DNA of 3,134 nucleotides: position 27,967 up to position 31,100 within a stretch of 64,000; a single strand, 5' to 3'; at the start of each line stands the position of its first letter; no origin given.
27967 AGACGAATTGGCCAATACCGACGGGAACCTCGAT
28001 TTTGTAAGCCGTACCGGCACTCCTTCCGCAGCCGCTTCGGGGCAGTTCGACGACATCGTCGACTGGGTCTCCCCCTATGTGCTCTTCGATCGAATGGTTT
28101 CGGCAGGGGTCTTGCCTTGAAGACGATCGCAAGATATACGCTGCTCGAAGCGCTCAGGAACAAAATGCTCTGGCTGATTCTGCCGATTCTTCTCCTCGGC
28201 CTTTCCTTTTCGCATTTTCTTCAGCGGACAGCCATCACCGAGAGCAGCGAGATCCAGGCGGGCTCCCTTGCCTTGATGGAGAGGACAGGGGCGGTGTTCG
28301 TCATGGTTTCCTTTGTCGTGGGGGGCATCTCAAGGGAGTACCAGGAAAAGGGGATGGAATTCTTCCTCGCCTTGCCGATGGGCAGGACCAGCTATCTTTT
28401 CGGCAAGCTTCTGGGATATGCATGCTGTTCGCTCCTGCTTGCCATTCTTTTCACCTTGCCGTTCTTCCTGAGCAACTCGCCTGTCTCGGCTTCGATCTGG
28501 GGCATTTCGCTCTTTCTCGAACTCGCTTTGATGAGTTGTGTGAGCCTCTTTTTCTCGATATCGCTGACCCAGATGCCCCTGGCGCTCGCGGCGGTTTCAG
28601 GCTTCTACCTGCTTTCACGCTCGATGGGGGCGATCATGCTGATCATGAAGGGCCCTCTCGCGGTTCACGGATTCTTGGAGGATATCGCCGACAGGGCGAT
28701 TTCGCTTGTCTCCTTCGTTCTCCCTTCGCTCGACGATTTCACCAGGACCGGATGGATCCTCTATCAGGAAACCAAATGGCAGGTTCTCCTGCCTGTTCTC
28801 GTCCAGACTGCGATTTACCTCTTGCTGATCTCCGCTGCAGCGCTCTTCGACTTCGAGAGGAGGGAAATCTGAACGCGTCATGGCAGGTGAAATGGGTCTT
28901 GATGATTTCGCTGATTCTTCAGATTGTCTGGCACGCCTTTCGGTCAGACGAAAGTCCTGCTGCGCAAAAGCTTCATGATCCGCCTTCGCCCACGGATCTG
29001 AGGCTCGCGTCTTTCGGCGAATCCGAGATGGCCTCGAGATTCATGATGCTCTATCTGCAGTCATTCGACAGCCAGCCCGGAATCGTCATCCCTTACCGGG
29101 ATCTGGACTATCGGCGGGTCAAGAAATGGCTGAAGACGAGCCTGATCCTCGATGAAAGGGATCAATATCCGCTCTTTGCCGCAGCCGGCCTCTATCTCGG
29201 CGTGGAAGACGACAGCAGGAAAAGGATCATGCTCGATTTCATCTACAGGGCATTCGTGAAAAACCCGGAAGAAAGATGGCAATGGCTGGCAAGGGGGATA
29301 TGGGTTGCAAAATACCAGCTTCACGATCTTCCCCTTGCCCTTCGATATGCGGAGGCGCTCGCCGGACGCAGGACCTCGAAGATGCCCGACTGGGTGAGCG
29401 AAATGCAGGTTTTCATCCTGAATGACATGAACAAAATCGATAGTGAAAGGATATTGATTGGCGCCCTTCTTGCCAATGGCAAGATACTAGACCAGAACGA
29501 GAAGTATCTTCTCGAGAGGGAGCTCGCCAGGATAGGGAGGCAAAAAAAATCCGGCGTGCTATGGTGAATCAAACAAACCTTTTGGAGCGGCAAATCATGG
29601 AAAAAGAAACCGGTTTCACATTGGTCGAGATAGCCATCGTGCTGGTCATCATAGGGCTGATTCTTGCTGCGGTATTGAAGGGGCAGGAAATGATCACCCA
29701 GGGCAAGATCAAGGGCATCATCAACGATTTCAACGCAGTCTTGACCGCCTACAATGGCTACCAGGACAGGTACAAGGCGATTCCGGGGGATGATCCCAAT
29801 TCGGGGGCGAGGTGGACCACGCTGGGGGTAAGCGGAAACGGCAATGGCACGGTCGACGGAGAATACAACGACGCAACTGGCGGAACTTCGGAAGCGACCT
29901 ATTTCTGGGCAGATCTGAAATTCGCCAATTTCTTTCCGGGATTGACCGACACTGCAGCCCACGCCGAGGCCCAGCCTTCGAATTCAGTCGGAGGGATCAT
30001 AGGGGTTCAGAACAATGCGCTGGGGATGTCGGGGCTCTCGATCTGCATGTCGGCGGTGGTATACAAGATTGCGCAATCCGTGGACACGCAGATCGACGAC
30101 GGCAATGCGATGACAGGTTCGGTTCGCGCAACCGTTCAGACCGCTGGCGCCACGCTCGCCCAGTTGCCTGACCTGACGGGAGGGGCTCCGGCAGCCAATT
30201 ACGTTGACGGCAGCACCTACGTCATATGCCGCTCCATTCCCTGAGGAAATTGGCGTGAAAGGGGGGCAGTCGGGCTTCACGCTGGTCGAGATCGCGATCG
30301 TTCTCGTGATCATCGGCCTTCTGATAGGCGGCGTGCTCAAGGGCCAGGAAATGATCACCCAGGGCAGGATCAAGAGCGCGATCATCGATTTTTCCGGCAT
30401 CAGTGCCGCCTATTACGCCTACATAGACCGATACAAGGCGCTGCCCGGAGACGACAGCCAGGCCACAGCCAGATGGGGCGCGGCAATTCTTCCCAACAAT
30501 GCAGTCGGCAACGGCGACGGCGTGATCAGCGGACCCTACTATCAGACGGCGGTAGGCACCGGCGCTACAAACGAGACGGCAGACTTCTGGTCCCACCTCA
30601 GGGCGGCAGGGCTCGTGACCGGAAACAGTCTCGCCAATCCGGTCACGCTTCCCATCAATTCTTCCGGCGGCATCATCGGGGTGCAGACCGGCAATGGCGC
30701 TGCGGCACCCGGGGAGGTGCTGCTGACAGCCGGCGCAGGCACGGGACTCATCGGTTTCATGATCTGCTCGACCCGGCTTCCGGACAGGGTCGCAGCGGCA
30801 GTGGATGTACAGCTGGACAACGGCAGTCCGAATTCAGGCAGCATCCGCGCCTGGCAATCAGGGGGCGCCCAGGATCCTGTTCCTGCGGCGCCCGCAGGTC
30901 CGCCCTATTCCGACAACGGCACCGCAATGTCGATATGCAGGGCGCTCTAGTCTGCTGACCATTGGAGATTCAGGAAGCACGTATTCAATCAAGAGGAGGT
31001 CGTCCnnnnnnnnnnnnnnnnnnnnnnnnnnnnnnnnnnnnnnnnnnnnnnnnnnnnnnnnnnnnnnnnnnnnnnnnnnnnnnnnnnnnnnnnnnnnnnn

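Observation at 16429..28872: Split ABC transporter: ATPase opens the filament operon, matching ABC-2 permease sits among the pilins 11 kb downstream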

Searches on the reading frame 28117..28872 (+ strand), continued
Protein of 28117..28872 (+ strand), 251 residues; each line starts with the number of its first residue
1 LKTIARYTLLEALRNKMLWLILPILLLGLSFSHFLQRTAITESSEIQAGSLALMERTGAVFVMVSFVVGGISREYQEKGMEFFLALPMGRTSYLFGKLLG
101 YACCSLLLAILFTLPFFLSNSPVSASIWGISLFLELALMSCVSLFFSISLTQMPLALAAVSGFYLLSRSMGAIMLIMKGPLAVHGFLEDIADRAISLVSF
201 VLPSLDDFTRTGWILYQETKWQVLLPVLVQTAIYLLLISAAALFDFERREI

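Call 53: list_cluster_members(proteins=[P0001, P0008, P0017, P0023, P0027, P0029, P0059, P0060, P0080, P0120])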
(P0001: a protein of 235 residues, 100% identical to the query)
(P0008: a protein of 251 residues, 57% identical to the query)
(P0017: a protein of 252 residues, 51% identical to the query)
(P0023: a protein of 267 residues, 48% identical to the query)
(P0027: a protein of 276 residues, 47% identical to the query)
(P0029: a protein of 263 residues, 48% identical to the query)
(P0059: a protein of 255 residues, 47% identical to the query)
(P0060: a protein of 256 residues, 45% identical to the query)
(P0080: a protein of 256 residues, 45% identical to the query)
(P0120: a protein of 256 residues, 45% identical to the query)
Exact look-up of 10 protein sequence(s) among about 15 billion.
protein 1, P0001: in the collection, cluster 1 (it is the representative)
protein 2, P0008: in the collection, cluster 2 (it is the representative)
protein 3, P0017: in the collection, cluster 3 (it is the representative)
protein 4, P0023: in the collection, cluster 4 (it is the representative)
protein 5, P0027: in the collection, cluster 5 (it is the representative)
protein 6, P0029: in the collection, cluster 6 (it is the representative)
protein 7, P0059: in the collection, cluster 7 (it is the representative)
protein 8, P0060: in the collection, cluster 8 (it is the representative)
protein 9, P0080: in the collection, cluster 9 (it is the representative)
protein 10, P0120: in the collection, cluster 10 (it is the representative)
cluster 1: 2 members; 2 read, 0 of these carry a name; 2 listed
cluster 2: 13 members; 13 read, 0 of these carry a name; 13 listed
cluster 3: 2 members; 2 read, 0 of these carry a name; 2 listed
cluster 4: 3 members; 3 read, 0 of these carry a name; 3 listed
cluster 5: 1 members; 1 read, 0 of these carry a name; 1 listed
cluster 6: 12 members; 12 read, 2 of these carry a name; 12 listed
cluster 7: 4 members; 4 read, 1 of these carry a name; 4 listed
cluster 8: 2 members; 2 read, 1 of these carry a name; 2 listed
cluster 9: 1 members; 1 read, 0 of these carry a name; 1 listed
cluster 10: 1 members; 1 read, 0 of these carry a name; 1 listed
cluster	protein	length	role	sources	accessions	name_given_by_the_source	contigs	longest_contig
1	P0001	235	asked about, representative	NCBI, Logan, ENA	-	-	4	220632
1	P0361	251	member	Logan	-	-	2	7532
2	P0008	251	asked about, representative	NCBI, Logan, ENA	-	-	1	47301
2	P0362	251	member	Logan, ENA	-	-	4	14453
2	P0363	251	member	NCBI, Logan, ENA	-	-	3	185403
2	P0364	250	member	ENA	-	-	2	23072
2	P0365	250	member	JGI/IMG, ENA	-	-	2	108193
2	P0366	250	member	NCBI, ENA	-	-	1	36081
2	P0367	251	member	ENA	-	-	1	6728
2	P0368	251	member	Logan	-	-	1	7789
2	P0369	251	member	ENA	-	-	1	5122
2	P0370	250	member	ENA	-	-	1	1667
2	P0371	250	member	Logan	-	-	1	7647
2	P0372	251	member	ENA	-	-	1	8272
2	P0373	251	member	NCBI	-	-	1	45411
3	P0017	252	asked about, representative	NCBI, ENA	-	-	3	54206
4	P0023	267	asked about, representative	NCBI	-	-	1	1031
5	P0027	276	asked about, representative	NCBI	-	-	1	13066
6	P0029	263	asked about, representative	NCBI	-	-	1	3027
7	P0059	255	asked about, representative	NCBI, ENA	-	-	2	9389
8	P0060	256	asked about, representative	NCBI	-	-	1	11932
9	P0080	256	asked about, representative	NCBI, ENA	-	-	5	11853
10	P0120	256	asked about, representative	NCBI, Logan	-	-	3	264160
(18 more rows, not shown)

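Call 74: search_protein_families(library=pfam, alignment_id=A2, max_evalue=0.01)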
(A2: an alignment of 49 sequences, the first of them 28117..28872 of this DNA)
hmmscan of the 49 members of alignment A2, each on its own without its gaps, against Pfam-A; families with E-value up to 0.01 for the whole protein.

A. member 1, window:28117-28872:+ (251 aa): 4 families
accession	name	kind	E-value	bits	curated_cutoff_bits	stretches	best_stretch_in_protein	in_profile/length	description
PF12679.13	ABC2_membrane_2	-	1.6e-06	28.1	27.2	1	4-150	3-170/283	ABC-2 family transporter protein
PF12698.13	ABC2_membrane_3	-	7.5e-06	25.7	31.6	1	60-224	173-328/347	ABC-2 family transporter protein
PF12730.13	ABC2_membrane_4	-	0.0003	21.3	27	1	14-167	11-168/179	ABC-2 family transporter protein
PF13346.12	ABC2_membrane_5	-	0.0084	16.1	25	0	60-152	44-136/205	ABC-2 family transporter protein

B. families by the number of members that match (of 49 scanned): 7 families
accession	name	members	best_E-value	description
PF12679.13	ABC2_membrane_2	44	1.7e-09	ABC-2 family transporter protein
PF12698.13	ABC2_membrane_3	44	2e-09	ABC-2 family transporter protein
PF12730.13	ABC2_membrane_4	31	4.1e-05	ABC-2 family transporter protein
PF01061.29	ABC2_membrane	9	7.7e-06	ABC-2 type transporter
PF09847.15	12TM_1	2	0.00046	Membrane protein of 12 TMs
PF13346.12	ABC2_membrane_5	2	0.0076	ABC-2 family transporter protein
PF07074.17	TRAP-gamma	1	0.0045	Translocon-associated protein, gamma subunit (TRAP-gamma)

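Call 76: search_solved_structures(query=A2, max_evalue=1)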
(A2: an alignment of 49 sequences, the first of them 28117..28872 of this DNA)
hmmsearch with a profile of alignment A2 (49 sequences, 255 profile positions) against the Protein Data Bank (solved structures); distinct sequences matched with E-value up to 1: 4.
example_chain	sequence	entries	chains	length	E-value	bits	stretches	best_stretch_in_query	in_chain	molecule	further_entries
9q2n_A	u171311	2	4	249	0.42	13.4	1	4-160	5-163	Phenol-soluble modulin export ABC transporter permease subunit PmtD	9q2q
9q2r_A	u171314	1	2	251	0.43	13.4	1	4-160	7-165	Phenol-soluble modulin export ABC transporter permease subunit PmtD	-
9q1y_A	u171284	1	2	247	0.44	13.4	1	4-160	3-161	Phenol-soluble modulin export ABC transporter permease subunit PmtD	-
6xjh_A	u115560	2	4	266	0.51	13.2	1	4-160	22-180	Phenol-soluble modulin export ABC transporter permease subunit PmtD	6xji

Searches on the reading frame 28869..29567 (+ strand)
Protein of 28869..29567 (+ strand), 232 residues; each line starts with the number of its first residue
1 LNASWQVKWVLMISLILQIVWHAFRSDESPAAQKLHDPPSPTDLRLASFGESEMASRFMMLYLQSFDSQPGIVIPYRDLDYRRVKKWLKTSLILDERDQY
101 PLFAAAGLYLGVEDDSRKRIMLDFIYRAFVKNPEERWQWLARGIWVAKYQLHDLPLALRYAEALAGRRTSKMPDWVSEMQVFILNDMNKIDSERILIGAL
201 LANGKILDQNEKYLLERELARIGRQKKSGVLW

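Call 5: search_protein_families(library=pfam, proteins=[window:28869-29567:+], max_evalue=0.01)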
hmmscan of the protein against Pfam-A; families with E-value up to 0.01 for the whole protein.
window:28869-29567:+ (232 aa): 0 families

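Call 7: search_protein_families(library=ncbifam, proteins=[window:28869-29567:+], max_evalue=0.01)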
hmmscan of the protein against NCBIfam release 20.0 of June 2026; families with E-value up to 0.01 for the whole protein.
window:28869-29567:+ (232 aa): 0 families

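Call 32: find_homologous_proteins(query=window:28887-29567:+)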
Query window:28887-29567:+ (226 aa): 613 proteins with E <= 0.001 among 1469 candidates; the best 120 are listed.
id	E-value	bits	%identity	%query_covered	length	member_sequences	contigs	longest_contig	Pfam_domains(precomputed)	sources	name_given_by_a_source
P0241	1.5e-109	383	100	77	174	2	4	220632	-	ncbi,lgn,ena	-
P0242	3.3e-85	303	66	98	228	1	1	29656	-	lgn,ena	-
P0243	1.6e-81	291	76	77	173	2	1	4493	-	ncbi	-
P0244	5.6e-80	286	60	92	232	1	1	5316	-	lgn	-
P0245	5.2e-79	283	59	100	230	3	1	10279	-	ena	-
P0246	7.5e-77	276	59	92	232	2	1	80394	-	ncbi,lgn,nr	ncbi:MAG: hypothetical protein K2P57_06995 [Burkholderiales bacterium]|nr:hypothetical protein [Burk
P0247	5.0e-75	270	56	96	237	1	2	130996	-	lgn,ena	-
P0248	1.4e-72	262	58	95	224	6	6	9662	-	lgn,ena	-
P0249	2.5e-71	258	57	95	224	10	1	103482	-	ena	-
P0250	2.5e-71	258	57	95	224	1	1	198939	-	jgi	-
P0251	1.3e-70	256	57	95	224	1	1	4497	-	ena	-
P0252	5.5e-70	254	56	95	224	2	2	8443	-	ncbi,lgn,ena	ncbi:MAG: hypothetical protein ACYCY8_12900 [Burkholderiales bacterium]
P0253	3.8e-67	244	55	96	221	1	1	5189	-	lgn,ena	-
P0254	7.0e-65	237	55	92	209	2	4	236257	-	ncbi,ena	-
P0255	9.7e-64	233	52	95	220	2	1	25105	-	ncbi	-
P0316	1.6e-54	203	46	93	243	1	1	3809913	-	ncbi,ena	-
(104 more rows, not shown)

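Call 41: predict_structure(alignment_id=A1)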
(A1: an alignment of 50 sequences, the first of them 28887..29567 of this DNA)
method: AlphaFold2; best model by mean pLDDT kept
length: 226 residues; sequences in the alignment: 50
mean_pLDDT: 89.6   pTM: 0.77
mean pLDDT of the five models: 89.6, 89.2, 88.3, 87.1, 85.9
residues with pLDDT >= 90: 161; 70-90: 49; 50-70: 9; < 50: 7
segments of 3 or more residues with pLDDT < 50: 22-26
pLDDT, mean of each block of 10 residues (from residue 1): 93 79 59 95 95 92 71 93 97 94 90 97 96 95 94 96 93 91 86 89 95 91 74
secondary structure, 60 per line:
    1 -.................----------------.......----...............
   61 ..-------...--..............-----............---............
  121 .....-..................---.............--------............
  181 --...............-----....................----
elements in order: H2-18 H35-41 H46-62 H75-88 H94-105 H109-125 H127-144 H148-160 H169-180 H183-197 H203-222

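Call 52: find_encoding_contigs(protein=P0316, flank=10000, max_places=1)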
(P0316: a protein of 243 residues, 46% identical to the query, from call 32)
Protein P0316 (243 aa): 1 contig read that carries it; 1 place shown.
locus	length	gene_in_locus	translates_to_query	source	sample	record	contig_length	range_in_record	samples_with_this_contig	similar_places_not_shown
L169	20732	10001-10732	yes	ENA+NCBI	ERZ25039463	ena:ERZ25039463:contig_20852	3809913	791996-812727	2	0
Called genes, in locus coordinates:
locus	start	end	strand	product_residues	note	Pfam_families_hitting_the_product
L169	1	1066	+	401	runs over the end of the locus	PF28597:T2SSF_N, PF00482:T2SSF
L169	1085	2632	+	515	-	-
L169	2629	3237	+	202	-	-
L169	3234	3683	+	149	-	-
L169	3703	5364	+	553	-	-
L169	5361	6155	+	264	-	-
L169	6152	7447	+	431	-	PF00211:Guanylate_cyc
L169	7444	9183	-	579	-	PF02518:HATPase_c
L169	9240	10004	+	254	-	-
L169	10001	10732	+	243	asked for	-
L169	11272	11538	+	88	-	-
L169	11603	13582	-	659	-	PF00999:Na_H_Exchanger, PF02254:TrkA_N, PF02080:TrkA_C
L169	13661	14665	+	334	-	PF13580:SIS_2 (faint), PF01380:SIS, PF00571:CBS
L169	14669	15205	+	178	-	PF00702:Hydrolase (faint)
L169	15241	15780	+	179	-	PF06835:LptC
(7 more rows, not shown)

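Call 61: search_protein_representatives(alignment_id=A1)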
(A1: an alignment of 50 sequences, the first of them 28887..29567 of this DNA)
Query: 50 sequences, 241 profile positions. Proteins with E-value up to 0.001 (for the whole library): 728; up to 1e-10: 571; up to 1e-30: 257. The best 150 are listed.
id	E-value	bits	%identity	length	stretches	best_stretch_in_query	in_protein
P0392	1.0e-92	326.4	-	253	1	5-236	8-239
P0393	1.4e-90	319.4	-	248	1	3-238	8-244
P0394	4.7e-90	317.7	-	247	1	3-235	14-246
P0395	5.1e-90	317.6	-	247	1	3-236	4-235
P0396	3.9e-89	314.7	-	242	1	3-235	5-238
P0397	3.2e-87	308.4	-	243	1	2-236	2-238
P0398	1.2e-86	306.5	-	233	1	17-238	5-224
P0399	1.3e-85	303.1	-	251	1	4-234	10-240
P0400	4.4e-83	294.9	-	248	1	5-236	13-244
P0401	7.3e-83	294.1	-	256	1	4-235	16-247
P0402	9.8e-83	293.7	-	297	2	4-182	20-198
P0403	1.1e-82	293.6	-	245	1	2-236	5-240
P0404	1.3e-82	293.3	-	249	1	4-236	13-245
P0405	4.0e-82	291.7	-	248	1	3-233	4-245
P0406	4.8e-81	288.2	-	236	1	5-237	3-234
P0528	5.9e-51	189.7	-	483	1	16-208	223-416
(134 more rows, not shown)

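Call 73: search_protein_families(library=pfam, alignment_id=A1, max_evalue=0.01)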
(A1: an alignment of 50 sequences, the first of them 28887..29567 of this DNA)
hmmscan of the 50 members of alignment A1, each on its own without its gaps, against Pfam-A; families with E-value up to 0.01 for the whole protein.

A. member 1, window:28887-29567:+ (226 aa): 0 families

B. families by the number of members that match (of 50 scanned): 1 family
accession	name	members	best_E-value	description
PF11161.13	DUF2944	1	0.0045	Protein of unknown function (DUF2946)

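Call 77: search_solved_structures(query=A1, max_evalue=1)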
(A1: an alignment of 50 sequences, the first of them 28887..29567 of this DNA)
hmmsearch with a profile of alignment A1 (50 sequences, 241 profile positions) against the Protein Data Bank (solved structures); distinct sequences matched with E-value up to 1: 7.
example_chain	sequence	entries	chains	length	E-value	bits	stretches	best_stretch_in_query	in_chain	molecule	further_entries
2fo7_A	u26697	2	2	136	0.054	16.2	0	83-107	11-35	SYNTHETIC CONSENSUS TPR PROTEIN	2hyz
8ch0_A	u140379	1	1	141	0.059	16.1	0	83-107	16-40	Consensus tetratricopeptide repeat protein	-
8bu0_A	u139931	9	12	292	0.067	15.9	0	83-107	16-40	Consensus tetratricopeptide repeat protein | Crystal structure of an 8-repeat consensus TPR superhelix with Zinc. | Monomer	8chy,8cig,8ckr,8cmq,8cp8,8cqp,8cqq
7obi_A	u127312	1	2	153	0.069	15.9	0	85-126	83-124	CTPR-rv4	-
2km6_A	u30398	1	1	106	0.21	14.3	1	179-218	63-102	NACHT, LRR and PYD domains-containing protein 7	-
2avp_A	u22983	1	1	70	0.25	14.1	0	83-107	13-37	synthetic consensus TPR protein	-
9qhc_A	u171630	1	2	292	0.36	13.6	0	83-107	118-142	Engineered tetratricopeptide repeat protein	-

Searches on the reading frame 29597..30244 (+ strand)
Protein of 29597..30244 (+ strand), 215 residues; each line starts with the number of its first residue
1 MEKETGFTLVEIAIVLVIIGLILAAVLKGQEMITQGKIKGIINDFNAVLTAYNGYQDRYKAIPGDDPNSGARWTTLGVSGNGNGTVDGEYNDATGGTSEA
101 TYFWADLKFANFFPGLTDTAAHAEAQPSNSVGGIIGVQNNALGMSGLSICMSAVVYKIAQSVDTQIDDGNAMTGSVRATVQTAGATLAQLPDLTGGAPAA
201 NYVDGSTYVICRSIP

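Call 5: search_protein_families(library=pfam, proteins=[window:29597-30244:+], max_evalue=0.01)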
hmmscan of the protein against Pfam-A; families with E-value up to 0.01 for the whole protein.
window:29597-30244:+ (215 aa): 1 family
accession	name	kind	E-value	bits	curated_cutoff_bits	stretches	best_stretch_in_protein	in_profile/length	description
PF07963.17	N_methyl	-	2.9e-05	23.9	21.2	1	3-27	3-27/27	Prokaryotic N-terminal methylation motif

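Call 7: search_protein_families(library=ncbifam, proteins=[window:29597-30244:+], max_evalue=0.01)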
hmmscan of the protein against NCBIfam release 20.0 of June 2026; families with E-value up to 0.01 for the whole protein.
window:29597-30244:+ (215 aa): 5 families
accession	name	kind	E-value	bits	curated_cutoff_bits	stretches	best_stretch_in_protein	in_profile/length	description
TIGR01708.2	typeII_sec_gspH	equivalog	4e-06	26.9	80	1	5-53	2-51/169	type II secretion system minor pseudopilin GspH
TIGR01710.1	typeII_sec_gspG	equivalog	0.00018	21.5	88.85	1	6-54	2-51/134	type II secretion system major pseudopilin GspG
TIGR02532.1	IV_pilin_GFxxxE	domain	0.0003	20.5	16.3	1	5-27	2-24/24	prepilin-type N-terminal cleavage/methylation domain-containing protein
NF040999.1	pilin_ComGC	equivalog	0.0025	18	75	1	5-24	2-21/84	competence type IV pilus major pilin ComGC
NF041775.1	typeIV_PilA_Myxo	equivalog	0.0067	16.4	400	0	4-76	10-89/214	type IV pilin protein PilA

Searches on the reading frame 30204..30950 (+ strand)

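Call 5: search_protein_families(library=pfam, proteins=[window:30204-30950:+], max_evalue=0.01)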
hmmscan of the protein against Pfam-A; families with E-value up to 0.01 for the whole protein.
window:30204-30950:+ (248 aa): 1 family
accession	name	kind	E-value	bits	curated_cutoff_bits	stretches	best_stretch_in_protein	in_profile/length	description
PF07963.17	N_methyl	-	3.4e-06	26.8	21.2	1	22-45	4-27/27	Prokaryotic N-terminal methylation motif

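Call 7: search_protein_families(library=ncbifam, proteins=[window:30204-30950:+], max_evalue=0.01)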
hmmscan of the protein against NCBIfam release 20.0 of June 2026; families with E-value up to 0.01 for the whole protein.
window:30204-30950:+ (248 aa): 4 families
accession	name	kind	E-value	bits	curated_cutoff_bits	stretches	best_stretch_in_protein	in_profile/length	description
TIGR01708.2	typeII_sec_gspH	equivalog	1.7e-05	24.9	80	1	22-47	1-26/169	type II secretion system minor pseudopilin GspH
TIGR01710.1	typeII_sec_gspG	equivalog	2.8e-05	24.2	88.85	1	23-73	1-52/134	type II secretion system major pseudopilin GspG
TIGR02532.1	IV_pilin_GFxxxE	domain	3.6e-05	23.4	16.3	1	22-44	1-23/24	prepilin-type N-terminal cleavage/methylation domain-containing protein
NF040999.1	pilin_ComGC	equivalog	0.0054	16.9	75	1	22-41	1-20/84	competence type IV pilus major pilin ComGC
